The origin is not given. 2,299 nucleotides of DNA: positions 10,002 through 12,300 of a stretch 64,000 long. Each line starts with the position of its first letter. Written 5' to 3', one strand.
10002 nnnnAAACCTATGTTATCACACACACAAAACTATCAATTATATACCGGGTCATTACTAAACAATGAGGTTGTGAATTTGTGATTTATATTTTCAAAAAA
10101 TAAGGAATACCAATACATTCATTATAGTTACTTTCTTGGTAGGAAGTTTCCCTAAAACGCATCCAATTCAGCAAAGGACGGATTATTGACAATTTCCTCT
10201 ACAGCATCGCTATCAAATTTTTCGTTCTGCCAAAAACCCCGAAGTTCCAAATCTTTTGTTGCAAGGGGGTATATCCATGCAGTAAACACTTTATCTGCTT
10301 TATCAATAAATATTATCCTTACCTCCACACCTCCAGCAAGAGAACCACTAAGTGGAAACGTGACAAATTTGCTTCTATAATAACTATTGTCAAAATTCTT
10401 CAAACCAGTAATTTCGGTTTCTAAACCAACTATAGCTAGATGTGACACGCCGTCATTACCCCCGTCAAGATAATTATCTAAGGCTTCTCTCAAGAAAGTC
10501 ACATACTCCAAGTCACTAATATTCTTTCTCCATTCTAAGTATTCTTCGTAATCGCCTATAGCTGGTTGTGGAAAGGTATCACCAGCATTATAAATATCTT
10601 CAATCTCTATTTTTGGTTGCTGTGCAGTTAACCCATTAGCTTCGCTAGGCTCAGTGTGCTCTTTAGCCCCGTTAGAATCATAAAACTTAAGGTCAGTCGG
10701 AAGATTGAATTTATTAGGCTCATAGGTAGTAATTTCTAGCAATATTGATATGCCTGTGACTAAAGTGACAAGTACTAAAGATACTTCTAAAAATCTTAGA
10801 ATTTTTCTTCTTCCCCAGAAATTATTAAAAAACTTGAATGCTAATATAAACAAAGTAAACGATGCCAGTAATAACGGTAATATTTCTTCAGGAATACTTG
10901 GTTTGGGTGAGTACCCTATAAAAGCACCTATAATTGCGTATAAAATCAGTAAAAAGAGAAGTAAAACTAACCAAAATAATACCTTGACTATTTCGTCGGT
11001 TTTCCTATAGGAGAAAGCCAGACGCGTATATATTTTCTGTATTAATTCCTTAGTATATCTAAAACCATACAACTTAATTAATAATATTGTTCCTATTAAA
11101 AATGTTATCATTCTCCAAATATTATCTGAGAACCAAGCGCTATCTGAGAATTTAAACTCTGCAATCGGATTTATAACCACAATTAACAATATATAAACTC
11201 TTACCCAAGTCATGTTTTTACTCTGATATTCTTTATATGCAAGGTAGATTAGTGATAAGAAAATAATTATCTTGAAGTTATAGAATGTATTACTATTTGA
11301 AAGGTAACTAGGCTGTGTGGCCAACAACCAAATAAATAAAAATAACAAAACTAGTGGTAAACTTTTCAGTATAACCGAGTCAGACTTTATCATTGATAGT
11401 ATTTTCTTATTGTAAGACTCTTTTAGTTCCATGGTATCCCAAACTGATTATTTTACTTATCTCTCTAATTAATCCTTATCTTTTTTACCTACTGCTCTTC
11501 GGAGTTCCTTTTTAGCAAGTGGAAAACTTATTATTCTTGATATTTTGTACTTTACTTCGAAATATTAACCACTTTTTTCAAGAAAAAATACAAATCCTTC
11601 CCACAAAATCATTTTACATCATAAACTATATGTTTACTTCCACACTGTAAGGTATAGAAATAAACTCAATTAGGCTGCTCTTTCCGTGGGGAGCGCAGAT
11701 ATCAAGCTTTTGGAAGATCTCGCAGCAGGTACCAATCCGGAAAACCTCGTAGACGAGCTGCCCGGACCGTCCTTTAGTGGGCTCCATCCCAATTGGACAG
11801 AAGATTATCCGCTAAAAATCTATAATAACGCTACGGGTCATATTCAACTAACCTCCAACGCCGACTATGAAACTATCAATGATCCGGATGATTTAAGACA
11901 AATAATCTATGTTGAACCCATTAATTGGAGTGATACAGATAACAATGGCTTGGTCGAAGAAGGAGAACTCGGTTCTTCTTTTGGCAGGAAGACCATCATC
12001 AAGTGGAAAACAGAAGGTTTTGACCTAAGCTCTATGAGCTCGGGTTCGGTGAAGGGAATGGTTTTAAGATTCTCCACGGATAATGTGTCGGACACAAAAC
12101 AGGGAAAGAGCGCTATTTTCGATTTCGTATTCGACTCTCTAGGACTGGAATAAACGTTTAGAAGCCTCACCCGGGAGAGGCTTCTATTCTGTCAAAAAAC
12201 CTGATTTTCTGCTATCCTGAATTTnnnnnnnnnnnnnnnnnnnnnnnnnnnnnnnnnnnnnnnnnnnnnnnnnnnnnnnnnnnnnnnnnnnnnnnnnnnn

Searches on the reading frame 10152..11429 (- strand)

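Call 32: search_protein_families(library=pfam, proteins=[window:10152-11429:-], max_evalue=1)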
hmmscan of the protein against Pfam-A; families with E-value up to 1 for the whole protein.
window:10152-11429:- (425 aa): 3 families
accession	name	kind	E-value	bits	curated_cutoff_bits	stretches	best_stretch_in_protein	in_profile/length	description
PF20619.3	DUF6804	-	1.9e-07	31.6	27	1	43-120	18-90/91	Family of unknown function (DUF6804)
PF16479.10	DUF5056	-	0.11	13.2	28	1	101-141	36-76/93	Domain of unknown function (DUF5056)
PF03124.20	EXS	-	0.18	11.5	25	0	46-109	50-115/330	EXS family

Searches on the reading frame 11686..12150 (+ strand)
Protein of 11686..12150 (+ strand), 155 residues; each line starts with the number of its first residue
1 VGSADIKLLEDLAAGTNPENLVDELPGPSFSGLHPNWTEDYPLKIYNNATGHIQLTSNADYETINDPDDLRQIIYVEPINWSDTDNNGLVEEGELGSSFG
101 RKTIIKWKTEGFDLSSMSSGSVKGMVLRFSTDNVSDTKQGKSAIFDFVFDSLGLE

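Call 32: search_protein_families(library=pfam, proteins=[window:11686-12150:+], max_evalue=1)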
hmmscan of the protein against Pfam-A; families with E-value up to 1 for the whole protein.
window:11686-12150:+ (155 aa): 1 family
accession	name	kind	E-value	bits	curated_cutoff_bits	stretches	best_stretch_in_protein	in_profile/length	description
PF04099.18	Sybindin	-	0.25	11.8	25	0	14-75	47-105/140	Sybindin-like family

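Call 70: search_protein_families(library=ncbifam, proteins=[window:11686-12150:+], max_evalue=1)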
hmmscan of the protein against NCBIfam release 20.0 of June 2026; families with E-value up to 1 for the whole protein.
window:11686-12150:+ (155 aa): 0 families
